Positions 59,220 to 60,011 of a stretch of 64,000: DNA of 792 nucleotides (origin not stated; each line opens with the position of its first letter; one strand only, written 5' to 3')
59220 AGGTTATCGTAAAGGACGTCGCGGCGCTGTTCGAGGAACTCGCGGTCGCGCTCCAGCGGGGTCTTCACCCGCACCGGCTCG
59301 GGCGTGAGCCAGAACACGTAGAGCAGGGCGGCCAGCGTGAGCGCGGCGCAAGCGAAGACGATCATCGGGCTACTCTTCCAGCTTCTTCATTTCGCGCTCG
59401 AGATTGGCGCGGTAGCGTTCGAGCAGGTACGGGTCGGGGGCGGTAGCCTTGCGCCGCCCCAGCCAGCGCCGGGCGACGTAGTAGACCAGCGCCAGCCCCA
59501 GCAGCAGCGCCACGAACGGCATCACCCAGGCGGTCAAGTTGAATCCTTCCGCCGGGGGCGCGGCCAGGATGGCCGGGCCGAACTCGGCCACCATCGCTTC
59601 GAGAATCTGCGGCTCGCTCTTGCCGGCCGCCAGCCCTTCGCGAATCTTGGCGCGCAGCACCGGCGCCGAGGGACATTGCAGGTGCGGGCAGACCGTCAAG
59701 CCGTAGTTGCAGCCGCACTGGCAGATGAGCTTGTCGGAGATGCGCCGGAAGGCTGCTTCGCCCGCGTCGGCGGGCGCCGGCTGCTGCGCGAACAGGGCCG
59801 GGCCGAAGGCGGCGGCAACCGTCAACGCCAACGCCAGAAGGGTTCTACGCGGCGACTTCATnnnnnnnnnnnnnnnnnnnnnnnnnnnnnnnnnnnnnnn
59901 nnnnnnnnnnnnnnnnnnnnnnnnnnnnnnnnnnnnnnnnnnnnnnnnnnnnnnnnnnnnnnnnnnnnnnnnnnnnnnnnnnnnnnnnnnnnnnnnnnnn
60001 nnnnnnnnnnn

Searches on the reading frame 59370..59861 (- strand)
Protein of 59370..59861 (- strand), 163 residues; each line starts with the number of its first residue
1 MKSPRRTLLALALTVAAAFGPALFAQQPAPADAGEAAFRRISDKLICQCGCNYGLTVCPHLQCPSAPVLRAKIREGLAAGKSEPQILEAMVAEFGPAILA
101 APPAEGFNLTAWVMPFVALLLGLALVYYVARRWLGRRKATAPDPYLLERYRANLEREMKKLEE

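Call 3: search_protein_families(library=pfam, proteins=[window:59370-59861:-], max_evalue=0.01)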
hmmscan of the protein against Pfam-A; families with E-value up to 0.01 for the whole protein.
window:59370-59861:- (163 aa): 1 family
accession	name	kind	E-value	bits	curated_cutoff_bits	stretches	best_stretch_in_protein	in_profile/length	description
PF03918.19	CcmH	-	1.4e-20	73.4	25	1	21-141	12-129/143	Cytochrome C biogenesis protein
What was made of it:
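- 59370..59861 (-): ccmH-family gene (163 aa): signal peptide, periplasmic three-helix domain, TM helix, cytoplasmic tail. It is a variant without LRCxxC. Pfam PF03918 at 73.4 bits (call 3).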

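Call 13: search_solved_structures(query=window:59370-59861:-, max_evalue=1, show_alignments=3)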
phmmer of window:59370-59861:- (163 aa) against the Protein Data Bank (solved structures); distinct sequences matched with E-value up to 1: 4.
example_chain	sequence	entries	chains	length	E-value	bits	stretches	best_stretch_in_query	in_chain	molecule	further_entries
2kw0_A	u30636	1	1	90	0.0025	21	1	32-104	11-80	CcmH protein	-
2hl7_A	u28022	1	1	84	0.0033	20.7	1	31-104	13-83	Cytochrome C-type biogenesis protein CcmH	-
8zvi_a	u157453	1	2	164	0.2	14.8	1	55-127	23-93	Decoration protein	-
5lxl_A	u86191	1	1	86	0.34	14.1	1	54-109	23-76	Decoration protein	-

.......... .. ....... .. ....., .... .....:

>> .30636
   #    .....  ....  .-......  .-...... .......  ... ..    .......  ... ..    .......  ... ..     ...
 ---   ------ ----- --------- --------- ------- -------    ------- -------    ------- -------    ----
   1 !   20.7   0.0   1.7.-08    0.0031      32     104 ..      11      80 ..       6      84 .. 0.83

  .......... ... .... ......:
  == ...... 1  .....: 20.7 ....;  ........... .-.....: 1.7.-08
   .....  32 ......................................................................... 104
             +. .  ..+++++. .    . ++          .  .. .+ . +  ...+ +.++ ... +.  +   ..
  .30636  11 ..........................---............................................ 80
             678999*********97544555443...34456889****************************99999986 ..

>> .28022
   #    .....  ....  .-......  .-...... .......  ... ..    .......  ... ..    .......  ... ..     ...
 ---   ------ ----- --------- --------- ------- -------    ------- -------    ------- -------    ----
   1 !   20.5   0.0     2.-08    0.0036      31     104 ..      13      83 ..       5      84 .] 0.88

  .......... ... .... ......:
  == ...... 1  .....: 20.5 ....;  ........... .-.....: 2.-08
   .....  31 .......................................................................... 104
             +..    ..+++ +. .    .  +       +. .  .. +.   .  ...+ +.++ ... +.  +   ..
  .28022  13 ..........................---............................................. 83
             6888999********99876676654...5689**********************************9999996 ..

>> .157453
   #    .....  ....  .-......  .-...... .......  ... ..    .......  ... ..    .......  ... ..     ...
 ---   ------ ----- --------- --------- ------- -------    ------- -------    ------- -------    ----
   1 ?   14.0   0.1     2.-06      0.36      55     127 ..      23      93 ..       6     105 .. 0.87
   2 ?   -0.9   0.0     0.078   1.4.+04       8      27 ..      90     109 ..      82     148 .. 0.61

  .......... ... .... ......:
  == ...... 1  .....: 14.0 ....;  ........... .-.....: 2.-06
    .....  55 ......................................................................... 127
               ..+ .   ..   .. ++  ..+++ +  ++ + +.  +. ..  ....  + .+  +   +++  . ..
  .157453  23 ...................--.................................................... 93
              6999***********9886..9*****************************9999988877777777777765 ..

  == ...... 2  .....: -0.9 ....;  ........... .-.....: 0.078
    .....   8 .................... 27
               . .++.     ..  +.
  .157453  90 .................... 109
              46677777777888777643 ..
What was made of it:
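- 59370..59861 (-): PDB CcmH 2kw0 and 2hl7 at E about 3e-3 (call 13).
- On CcmH (PF03918): 'LRCpkCqn' aligns with 'LICqCgCn', so there is no Cys at position i+3 (call 13).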

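Call 15: find_homologous_proteins(query=window:59370-59861:-, max_evalue=0.001)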
Query window:59370-59861:- (163 aa): 136 proteins with E <= 0.001 among 2114 candidates; the best 120 are listed.
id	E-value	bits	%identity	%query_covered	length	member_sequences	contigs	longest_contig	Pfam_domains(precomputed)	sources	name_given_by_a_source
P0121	1.6e-101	355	100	100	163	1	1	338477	PF03918.20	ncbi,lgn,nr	ncbi:MAG TPA: cytochrome c-type biogenesis protein CcmH [Candidatus Xenobia bacterium]|nr:cytochrome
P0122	3.0e-82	292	85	100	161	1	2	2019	PF03918.20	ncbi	-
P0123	2.0e-81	290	85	100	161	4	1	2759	PF03918.20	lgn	-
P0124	3.2e-81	289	83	100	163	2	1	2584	PF03918.20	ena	-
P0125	3.4e-81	289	83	100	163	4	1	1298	PF03918.20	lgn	-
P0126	7.9e-81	288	82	100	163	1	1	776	PF03918.20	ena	-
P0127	1.2e-80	287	82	100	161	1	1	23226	PF03918.20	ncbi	-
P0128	1.6e-80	287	83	100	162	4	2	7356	PF03918.20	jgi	-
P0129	3.8e-77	276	79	100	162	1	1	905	PF03918.20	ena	-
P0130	4.7e-77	275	80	100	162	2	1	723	PF03918.20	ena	-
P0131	2.0e-75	270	77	100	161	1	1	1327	PF03918.20,PF09925.15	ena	-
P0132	4.6e-74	266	77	100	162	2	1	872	PF03918.20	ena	-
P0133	6.4e-67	242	69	100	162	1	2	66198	PF03918.20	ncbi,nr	ncbi:MAG: cytochrome c-type biogenesis protein CcmH [Acidobacteria bacterium]|nr:cytochrome c-type b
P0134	6.4e-67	242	78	85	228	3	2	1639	PF03918.20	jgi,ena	-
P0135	1.9e-66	241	70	100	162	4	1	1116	PF03918.20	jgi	jgi:cytochrome c-type biogenesis protein CcmH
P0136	5.8e-66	239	69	100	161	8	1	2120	PF03918.20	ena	-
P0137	9.3e-66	239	71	97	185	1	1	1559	PF03918.20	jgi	jgi:cytochrome c-type biogenesis protein CcmH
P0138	2.2e-65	237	70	97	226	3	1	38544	PF03918.20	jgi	-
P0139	4.0e-65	237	81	79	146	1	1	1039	PF03918.20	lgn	-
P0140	8.6e-63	229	66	100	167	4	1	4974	PF03918.20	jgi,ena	-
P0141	2.5e-61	224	75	80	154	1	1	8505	PF03918.20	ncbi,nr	ncbi:MAG: cytochrome c-type biogenesis protein CcmH [Acidobacteria bacterium]|nr:cytochrome c-type b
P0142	3.6e-60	220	88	73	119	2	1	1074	PF03918.20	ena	-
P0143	2.8e-59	218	67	90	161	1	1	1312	PF03918.20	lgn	-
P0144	1.3e-58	215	72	79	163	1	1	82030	PF03918.20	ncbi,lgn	ncbi:MAG: cytochrome c-type biogenesis protein CcmH [Terriglobia bacterium]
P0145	4.9e-58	214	64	100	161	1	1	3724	PF03918.20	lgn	-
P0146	2.6e-57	211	70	84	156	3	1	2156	PF03918.20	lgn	-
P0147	7.8e-57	210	70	87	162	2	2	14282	PF03918.20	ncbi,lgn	ncbi:MAG: cytochrome c-type biogenesis protein CcmH [Terriglobia bacterium]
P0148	9.2e-57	209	70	80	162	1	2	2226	PF03918.20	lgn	-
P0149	1.3e-56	209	62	100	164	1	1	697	PF03918.20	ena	-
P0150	1.4e-56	209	68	89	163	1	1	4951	PF03918.20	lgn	-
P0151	3.4e-56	208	65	97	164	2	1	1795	PF03918.20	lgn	-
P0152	5.1e-56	207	67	84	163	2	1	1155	PF03918.20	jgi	-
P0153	7.4e-56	206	70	83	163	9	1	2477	PF03918.20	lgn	-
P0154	1.6e-55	205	72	84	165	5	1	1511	PF03918.20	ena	-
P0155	1.9e-55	205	63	100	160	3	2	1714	PF03918.20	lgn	-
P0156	1.9e-55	205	70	83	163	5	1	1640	PF03918.20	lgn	-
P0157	2.2e-55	205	68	83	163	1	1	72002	PF03918.20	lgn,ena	-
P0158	4.3e-55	204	65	85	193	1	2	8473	PF03918.20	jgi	jgi:cytochrome c-type biogenesis protein CcmH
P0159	4.4e-55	204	87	67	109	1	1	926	PF03918.20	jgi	jgi:cytochrome c-type biogenesis protein CcmH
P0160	6.9e-55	203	60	100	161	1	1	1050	PF03918.20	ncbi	-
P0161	7.9e-55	203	65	90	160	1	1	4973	PF03918.20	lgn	-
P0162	1.9e-54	202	70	85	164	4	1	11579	PF03918.20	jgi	jgi:cytochrome c-type biogenesis protein CcmH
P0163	3.1e-54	201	67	77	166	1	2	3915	PF03918.20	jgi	jgi:cytochrome c-type biogenesis protein CcmH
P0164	5.3e-54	200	60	99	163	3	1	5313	PF03918.20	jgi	-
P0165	6.1e-54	200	70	79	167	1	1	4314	PF03918.20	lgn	-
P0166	7.7e-54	200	69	79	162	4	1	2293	PF03918.20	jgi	jgi:cytochrome c-type biogenesis protein CcmH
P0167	3.0e-53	198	63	99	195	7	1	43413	PF03918.20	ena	-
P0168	4.5e-53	197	66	80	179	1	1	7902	PF03918.20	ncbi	-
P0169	5.6e-53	197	61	100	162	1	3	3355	PF03918.20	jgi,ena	-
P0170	2.0e-52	195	64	84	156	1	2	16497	PF03918.20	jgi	jgi:cytochrome c-type biogenesis protein CcmH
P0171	3.0e-52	195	61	94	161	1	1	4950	PF03918.20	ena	-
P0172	4.9e-52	194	65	85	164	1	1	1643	PF03918.20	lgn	-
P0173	9.9e-52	193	60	100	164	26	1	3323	PF03918.20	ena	-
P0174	1.3e-51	193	64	88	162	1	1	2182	PF03918.20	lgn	-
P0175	2.3e-51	192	64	86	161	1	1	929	PF03918.20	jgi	jgi:cytochrome c-type biogenesis protein CcmH/NrfF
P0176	2.4e-51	192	60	100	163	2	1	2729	PF03918.20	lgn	-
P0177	2.5e-51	192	65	84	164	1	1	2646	PF03918.20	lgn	-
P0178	3.7e-51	191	64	88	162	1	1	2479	PF03918.20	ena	-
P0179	1.0e-50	190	64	78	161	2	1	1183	PF03918.20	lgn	-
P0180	1.4e-50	189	64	78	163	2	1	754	PF03918.20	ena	-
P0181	1.4e-50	189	65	79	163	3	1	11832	PF03918.20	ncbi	-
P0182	2.7e-50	188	62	80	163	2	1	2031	PF03918.20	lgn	-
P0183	5.0e-50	188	57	100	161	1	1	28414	PF03918.20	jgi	-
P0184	5.3e-50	187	69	78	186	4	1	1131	PF03918.20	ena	-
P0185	1.0e-49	186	62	80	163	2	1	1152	PF03918.20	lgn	-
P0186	2.0e-49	186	67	79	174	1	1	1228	PF03918.20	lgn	-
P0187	3.4e-49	185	67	79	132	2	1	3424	PF03918.20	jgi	jgi:cytochrome c-type biogenesis protein CcmH/NrfF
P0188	6.5e-49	184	67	77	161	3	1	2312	PF03918.20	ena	-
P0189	7.8e-49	184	64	79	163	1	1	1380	PF03918.20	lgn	-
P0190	3.9e-48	181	61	83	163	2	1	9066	PF03918.20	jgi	jgi:cytochrome c-type biogenesis protein CcmH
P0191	1.5e-47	179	60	100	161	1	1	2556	PF03918.20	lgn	-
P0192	2.1e-47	179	66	78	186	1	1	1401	PF03918.20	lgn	-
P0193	1.0e-46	177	65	79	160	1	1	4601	PF03918.20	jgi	jgi:cytochrome c-type biogenesis protein CcmH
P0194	1.9e-32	130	45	94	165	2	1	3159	PF03918.20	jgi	jgi:cytochrome c-type biogenesis protein CcmH/NrfF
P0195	7.7e-32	128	45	94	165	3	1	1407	PF03918.20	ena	-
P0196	3.0e-28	117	45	81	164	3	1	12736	PF03918.20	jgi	jgi:cytochrome c-type biogenesis protein CcmH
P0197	4.8e-28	116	43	83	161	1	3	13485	PF03918.20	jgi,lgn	-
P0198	7.2e-28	116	46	82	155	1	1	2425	PF03918.20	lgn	-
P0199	7.3e-28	115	44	94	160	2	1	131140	PF03918.20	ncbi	-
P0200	2.0e-27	114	42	95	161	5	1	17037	PF03918.20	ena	-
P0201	3.7e-27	113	49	53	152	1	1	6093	PF03918.20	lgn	-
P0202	1.7e-26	111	45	82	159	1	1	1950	PF03918.20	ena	-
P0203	2.1e-26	111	50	61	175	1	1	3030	PF03918.20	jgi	jgi:cytochrome c-type biogenesis protein CcmH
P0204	4.7e-26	110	43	80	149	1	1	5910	PF03918.20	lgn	-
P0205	5.5e-26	109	47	75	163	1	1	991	PF03918.20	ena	-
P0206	6.8e-26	109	44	74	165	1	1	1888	PF03918.20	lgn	-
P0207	8.4e-26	109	45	55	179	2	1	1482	PF03918.20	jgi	jgi:cytochrome c-type biogenesis protein CcmH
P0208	9.0e-26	109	43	77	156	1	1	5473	PF03918.20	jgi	jgi:cytochrome c-type biogenesis protein CcmH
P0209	1.0e-25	108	40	83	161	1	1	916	PF03918.20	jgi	jgi:cytochrome c-type biogenesis protein CcmH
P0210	2.1e-25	107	42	77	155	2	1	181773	PF03918.20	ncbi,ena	-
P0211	3.3e-25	107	42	77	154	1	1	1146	PF03918.20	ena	-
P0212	3.6e-25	107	47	61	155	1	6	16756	PF03918.20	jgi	jgi:cytochrome c-type biogenesis protein CcmH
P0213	5.2e-25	106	41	83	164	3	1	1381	PF03918.20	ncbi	-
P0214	1.5e-24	105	40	77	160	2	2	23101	PF03918.20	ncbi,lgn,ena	-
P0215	3.4e-24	104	44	76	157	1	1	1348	PF03918.20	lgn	-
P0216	4.0e-24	103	47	68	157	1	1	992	PF03918.20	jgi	jgi:cytochrome c-type biogenesis protein CcmH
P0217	4.7e-24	103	40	77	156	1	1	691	PF03918.20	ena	-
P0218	6.9e-24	103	47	63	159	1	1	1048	PF03918.20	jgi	-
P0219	8.1e-24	102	43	83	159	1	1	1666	PF03918.20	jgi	jgi:cytochrome c-type biogenesis protein CcmH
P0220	9.0e-24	102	43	78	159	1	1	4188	PF03918.20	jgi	jgi:cytochrome c-type biogenesis protein CcmH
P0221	9.5e-24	102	37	100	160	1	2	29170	PF03918.20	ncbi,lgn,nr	ncbi:MAG: cytochrome c-type biogenesis protein CcmH [Chloroflexi bacterium]|nr:cytochrome c-type bio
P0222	1.2e-23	102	41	80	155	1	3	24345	PF03918.20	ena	-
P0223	1.3e-23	102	45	77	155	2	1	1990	PF03918.20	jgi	jgi:cytochrome c-type biogenesis protein CcmH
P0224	1.5e-23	101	43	82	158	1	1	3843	PF03918.20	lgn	-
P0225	1.6e-23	101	44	80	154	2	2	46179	PF03918.20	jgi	jgi:cytochrome c-type biogenesis protein CcmH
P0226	1.8e-23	101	40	79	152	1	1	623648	PF03918.20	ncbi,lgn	-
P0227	2.6e-23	101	40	86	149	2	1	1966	PF03918.20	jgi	jgi:cytochrome c-type biogenesis protein CcmH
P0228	5.0e-23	100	45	76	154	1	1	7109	PF03918.20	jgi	jgi:cytochrome c-type biogenesis protein CcmH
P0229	5.2e-23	100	41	80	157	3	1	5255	PF03918.20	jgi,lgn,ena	-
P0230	8.5e-23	99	38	83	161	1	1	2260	PF03918.20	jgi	-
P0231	2.3e-22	98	41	69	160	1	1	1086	PF03918.20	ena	-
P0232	2.6e-22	97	43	65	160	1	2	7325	PF03918.20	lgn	-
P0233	3.5e-22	97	41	77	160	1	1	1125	PF03918.20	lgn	-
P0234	5.0e-22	97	46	60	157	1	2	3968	PF03918.20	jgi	jgi:cytochrome c-type biogenesis protein CcmH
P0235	5.7e-22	96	38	79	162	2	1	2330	PF03918.20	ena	-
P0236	8.6e-22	96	40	83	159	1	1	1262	PF03918.20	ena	-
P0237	9.2e-22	96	35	82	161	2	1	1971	PF03918.20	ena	-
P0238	1.1e-21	95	40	82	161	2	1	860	PF03918.20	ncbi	-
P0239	1.4e-21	95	41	87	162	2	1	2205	PF03918.20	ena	-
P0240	2.4e-20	91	47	66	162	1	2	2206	PF03918.20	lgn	-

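Call 18: search_protein_families(library=ncbifam, proteins=[window:59370-59861:-], max_evalue=0.01)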
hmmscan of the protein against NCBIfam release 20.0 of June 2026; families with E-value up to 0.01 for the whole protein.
window:59370-59861:- (163 aa): 2 families
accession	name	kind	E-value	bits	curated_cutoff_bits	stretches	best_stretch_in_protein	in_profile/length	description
TIGR03147.1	cyt_nit_nrfF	exception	1.9e-07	30.8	159.2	1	41-132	37-125/126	heme lyase NrfEFG subunit NrfF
TIGR03750.1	conj_TIGR03750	hypoth_equivalog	0.00043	20.2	70.75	1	109-157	45-93/111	TIGR03750 family conjugal transfer protein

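Call 19: find_related_loci(query=A1, collection=genome_contigs, flank=10000)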
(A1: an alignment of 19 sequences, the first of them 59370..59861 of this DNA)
Query A1 (163 aa) in genome_contigs; peptide patterns used: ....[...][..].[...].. (x = any residue, [..] = any of these).
491 stretches matched a pattern; 482 encode a relative of the query (tblastn E <= 1e-3); the best 80 are kept; 80 distinct loci.
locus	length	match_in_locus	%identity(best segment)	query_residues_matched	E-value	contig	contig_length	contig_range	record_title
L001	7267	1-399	87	28-163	1e-74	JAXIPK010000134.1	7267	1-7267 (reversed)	MAG: Acidobacteriota bacterium isolate Fractures_MAG_17 c_000000087465, whole genome shotgun sequence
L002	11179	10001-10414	70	22-163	2e-59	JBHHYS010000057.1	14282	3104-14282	MAG: Terriglobia bacterium isolate Maj_2_bin.34 NODE_2268_length_14282_cov_7.597807, whole genome shotgun sequence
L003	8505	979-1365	76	35-163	5e-57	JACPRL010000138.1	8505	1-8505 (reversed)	MAG: Acidobacteria bacterium isolate NC_groundwater_678_Ag_B-0.1um_66_26 B2_S2_coassemblyk141_2871231, whole genome shot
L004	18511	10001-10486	61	1-163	1e-56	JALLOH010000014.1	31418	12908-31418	Acidobacteriia bacterium AH_259_A11_L15 NODE_14_length_31418_cov_351.306, whole genome shotgun sequence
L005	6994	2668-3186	61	2-163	3e-55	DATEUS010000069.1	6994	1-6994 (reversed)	MAG TPA_asm: Candidatus Acidiferrales bacterium isolate SMAG_U8347 k141_315149, whole genome shotgun sequence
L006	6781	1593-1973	69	37-163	4e-54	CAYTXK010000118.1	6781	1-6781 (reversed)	MAG TPA_asm: uncultured Acidobacteriota bacterium isolate SRP119689_co1_2 genome assembly, contig: NODE_18369_length_678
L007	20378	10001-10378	67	38-163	5e-46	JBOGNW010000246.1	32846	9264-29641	MAG: Candidatus Acidiferrales bacterium isolate M3-S_metawrap_bin.68 k127_850668, whole genome shotgun sequence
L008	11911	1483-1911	45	3-141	3e-33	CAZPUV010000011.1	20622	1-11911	MAG TPA_asm: uncultured bacterium isolate SRP239054_co1_134 genome assembly, contig: NODE_1760_length_20622_cov_6.096076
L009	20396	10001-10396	45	38-163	3e-33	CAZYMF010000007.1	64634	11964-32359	MAG TPA_asm: uncultured Candidatus Binatia bacterium isolate SRP214966_co3_99 genome assembly, contig: NODE_245_length_6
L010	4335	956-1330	47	38-159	7e-33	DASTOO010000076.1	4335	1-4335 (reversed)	MAG TPA_asm: Candidatus Krumholzibacteriia bacterium isolate SMAG_U2172 k141_770155, whole genome shotgun sequence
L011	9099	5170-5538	44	38-159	9e-33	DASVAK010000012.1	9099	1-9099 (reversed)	MAG TPA_asm: Candidatus Krumholzibacteriia bacterium isolate SMAG_U1949 k141_1133167, whole genome shotgun sequence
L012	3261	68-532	42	8-162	2e-32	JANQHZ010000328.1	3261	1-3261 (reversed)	MAG: Candidatus Binatia bacterium isolate PL24a_bin.3 k99_4448859, whole genome shotgun sequence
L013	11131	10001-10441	44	19-159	3e-32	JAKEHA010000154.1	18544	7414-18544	MAG: Candidatus Latescibacterota bacterium isolate PMV_6.20 PMV_6.20.k101_562698, whole genome shotgun sequence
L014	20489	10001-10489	40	4-161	2e-31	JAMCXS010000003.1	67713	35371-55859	MAG: Acidobacteriota bacterium isolate FK_Sedi_B_Bin.4 NODE_912_length_67713_cov_5.69803, whole genome shotgun sequence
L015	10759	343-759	38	30-163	3e-31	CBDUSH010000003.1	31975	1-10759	MAG TPA_asm: uncultured bacterium isolate SRR22302368_concoct_39 genome assembly, contig: ERZ25747235.340, whole genome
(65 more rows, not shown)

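Call 27: find_encoding_contigs(protein=P0121, flank=10000, max_places=3)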
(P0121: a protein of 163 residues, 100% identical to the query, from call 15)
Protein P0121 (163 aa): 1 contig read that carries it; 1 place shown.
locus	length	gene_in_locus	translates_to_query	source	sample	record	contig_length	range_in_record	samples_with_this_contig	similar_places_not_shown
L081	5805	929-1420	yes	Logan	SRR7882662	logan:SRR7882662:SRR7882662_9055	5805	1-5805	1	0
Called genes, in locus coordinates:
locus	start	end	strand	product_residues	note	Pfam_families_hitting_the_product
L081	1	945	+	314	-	?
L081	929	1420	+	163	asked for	PF03918:CcmH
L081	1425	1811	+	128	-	PF13240:Zn_Ribbon_1 (weak), PF12773:DZR (weak)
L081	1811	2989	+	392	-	PF13620:CarboxypepD_reg (weak)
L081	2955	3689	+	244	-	PF00005:ABC_tran, PF13401:AAA_22 (faint), PF13304:AAA_21 (weak)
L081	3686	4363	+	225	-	PF01061:ABC2_membrane, PF03379:CcmB, PF12698:ABC2_membrane_3 (weak)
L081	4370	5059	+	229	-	PF01578:Cytochrom_C_asm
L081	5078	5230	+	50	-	-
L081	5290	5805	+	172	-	?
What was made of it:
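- Tried and rejected: The whole genome was not accessible. find_encoding_contigs for the identical CcmH returned only a 5.8-kb Logan contig, not the 338-kb NCBI contig (call 27).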

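Call 36: search_protein_representatives(protein=window:59370-59861:-)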
Query: 163 residues. Proteins with E-value up to 0.001 (for the whole library): 5327; up to 1e-10: 1034; up to 1e-30: 6. The best 150 are listed.
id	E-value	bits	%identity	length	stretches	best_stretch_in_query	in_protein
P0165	1.9e-54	200.2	67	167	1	28-163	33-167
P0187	1.1e-49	184.8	67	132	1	34-163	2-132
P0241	6.6e-35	136.7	44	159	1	24-162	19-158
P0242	1.1e-33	132.8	50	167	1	17-163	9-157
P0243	1.8e-33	132.1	47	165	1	7-162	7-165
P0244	9.7e-31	123.2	50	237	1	10-139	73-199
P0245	2.1e-30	122.1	49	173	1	9-139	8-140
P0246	5.9e-29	117.4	44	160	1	3-163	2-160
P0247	7.8e-29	117.0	47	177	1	12-163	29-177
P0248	8.4e-29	116.9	47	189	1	9-135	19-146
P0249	8.9e-29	116.8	48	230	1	37-162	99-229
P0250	1.8e-28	115.8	43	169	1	16-160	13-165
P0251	1.9e-28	115.7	47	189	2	18-134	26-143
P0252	1.3e-27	113.0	46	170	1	6-157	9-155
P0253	1.4e-27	112.9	46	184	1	5-142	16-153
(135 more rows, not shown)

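Call 51: predict_structure(alignment_id=A3)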
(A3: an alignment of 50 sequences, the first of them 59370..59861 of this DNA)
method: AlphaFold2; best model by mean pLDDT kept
length: 163 residues; sequences in the alignment: 50
mean_pLDDT: 86.1   pTM: 0.57
mean pLDDT of the five models: 86.1, 84.7, 84.1, 83.4, 81.7
residues with pLDDT >= 90: 90; 70-90: 50; 50-70: 19; < 50: 4
segments of 3 or more residues with pLDDT < 50: 25-27
pLDDT, mean of each block of 10 residues (from residue 1): 73 79 54 82 89 88 91 96 94 90 69 93 97 89 92 97 93
secondary structure, 60 per line:
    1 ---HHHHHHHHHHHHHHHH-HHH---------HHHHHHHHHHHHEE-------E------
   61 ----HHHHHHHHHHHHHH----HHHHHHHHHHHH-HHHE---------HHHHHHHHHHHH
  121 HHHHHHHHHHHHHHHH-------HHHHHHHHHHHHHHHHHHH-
elements in order: H4-19 H33-44 H65-78 H83-94 H109-136 H144-162
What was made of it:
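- On CcmH (PF03918): The model has helices at 33-44, 65-78 and 83-94 and a TM helix at 109-136 (call 51).
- The loop is modelled with confidence, pLDDT about 88 (call 51).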

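Call 54: fold_search(model_id=the predicted structure, library=pdb)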
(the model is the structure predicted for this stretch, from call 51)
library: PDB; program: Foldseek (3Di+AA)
matches with E <= 10: 14; with E <= 0.001: 0
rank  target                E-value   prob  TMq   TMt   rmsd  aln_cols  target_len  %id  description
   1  2hl7                  1.9e-03  1.00  0.37  0.69   5.0        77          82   28  Crystal structure of the periplasmic domain of CcmH from Pseudomonas aeruginosa (released 2007-07-10)
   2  2kw0_MODEL_1_A        4.2e-03  1.00  0.35  0.65   4.6        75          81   28  Solution structure of N-terminal domain of CcmH from Escherichia.coli (released 2011-07-13)
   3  6f2d_F                3.3e+00  0.03  0.16  0.11  28.8       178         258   17  A FliPQR complex forms the core of the Salmonella type III secretion system export apparatus. (released 2018-07-04)
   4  4ooj_A                4.2e+00  0.08  0.18  0.06   4.7        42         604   19  Crystal structure of the N-terminal domain of the Legionella pneumophila protein SidC at 2.4A resolution (released 2014-02-26)
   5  5x3t_A                5.9e+00  0.03  0.15  0.28   6.5        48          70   27  VapBC from Mycobacterium tuberculosis (released 2017-06-07)
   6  4zuz_B                6.3e+00  0.06  0.18  0.04   4.8        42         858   19  SidC 1-871 (released 2015-07-29)
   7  8y46_B                6.7e+00  0.06  0.17  0.12   3.7        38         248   21  Crystal structure of L-2-keto-3-deoxyfuconate 4-dehydrogenase bound to L-KDF or L-2,4-DKDF (released 2024-07-10)
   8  7ak7_C                8.7e+00  0.03  0.14  0.22  22.6        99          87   13  Structure of Salmonella TacT2 toxin bound to TacA2 antitoxin (released 2021-08-18)
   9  8j2y_A                8.7e+00  0.01  0.16  0.10   7.9        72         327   24  Acidimicrobiaceae bacterium photocobilins protein, dark state (released 2024-04-10)
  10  3jr7_A                9.3e+00  0.13  0.17  0.10   1.0        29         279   14  The crystal structure of the protein of DegV family COG1307 with unknown function from Ruminococcus gnavus ATCC 29149 (released 2009-10-20)
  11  8y46_A                9.3e+00  0.06  0.16  0.11   2.9        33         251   21  Crystal structure of L-2-keto-3-deoxyfuconate 4-dehydrogenase bound to L-KDF or L-2,4-DKDF (released 2024-07-10)
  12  2mdv_MODEL_1_A        9.3e+00  0.04  0.14  0.41   5.0        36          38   14  NMR structure of beta alpha alpha 38 (released 2014-10-01)
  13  4s12_A                9.9e+00  0.02  0.14  0.09   9.1        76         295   10  1.55 Angstrom Crystal Structure of N-acetylmuramic acid 6-phosphate Etherase from Yersinia enterocolitica. (released 2015-01-21)
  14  6qgr_A                9.9e+00  0.01  0.13  0.06   6.7        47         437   19  The F420-reducing [NiFe] hydrogenase complex from Methanosarcina barkeri at the Nia-S state (released 2019-10-23)
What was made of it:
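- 59370..59861 (-): AF2 model pLDDT 86 with Foldseek hits 2hl7/2kw0, prob 1.0, TMt 0.69/0.65 (calls 51, 54).
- On System I* (Cys-type CcmE system): A CcmH-family gene is present (calls 3, 54).
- On CcmH (PF03918): Foldseek hits 2hl7 and 2kw0 at prob 1.0 and TMt 0.69/0.65 (call 54).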
